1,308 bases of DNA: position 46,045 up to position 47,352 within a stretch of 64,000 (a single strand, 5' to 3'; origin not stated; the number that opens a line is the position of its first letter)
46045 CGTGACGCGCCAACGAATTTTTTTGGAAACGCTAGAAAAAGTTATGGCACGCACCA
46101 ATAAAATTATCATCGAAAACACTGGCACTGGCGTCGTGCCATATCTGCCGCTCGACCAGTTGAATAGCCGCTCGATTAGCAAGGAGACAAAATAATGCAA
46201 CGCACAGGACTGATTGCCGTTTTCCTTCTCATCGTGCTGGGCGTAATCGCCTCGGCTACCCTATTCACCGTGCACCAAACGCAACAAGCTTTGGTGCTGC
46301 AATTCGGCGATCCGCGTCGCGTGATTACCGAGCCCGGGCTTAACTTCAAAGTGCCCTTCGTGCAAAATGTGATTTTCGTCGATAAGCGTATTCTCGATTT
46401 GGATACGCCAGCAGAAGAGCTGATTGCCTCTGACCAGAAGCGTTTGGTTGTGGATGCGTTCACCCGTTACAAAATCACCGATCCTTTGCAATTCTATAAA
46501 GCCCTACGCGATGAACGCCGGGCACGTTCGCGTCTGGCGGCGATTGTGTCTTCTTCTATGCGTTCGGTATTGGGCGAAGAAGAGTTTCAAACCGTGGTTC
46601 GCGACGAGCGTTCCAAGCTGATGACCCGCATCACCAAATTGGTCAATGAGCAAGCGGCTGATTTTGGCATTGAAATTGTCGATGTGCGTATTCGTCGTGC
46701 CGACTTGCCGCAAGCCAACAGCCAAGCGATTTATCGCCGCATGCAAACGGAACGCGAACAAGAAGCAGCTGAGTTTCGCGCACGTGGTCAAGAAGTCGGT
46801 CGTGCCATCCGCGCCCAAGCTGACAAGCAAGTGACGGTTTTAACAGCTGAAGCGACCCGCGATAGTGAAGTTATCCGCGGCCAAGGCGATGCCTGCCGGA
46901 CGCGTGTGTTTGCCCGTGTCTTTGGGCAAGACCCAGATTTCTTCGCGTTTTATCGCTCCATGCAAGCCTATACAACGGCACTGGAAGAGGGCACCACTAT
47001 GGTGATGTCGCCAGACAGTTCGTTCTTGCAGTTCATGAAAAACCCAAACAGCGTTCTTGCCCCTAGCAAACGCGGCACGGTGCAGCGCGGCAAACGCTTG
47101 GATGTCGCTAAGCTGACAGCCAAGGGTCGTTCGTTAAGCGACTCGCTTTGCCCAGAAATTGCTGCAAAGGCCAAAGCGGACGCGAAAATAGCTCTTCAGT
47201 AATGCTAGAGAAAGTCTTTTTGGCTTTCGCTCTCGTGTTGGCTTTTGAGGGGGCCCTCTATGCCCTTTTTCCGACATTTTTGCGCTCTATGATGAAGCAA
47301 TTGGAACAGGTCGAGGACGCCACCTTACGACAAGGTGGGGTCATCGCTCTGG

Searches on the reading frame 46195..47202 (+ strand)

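Call 39: search_protein_families(library=pfam, proteins=[window:46195-47202:+], max_evalue=0.00001)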
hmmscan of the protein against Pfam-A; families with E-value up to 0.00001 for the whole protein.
window:46195-47202:+ (335 aa): 1 family
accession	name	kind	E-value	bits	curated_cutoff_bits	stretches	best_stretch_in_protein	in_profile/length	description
PF01145.31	Band_7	-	3.2e-35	122.2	23.6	1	25-199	2-175/176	SPFH domain / Band 7 family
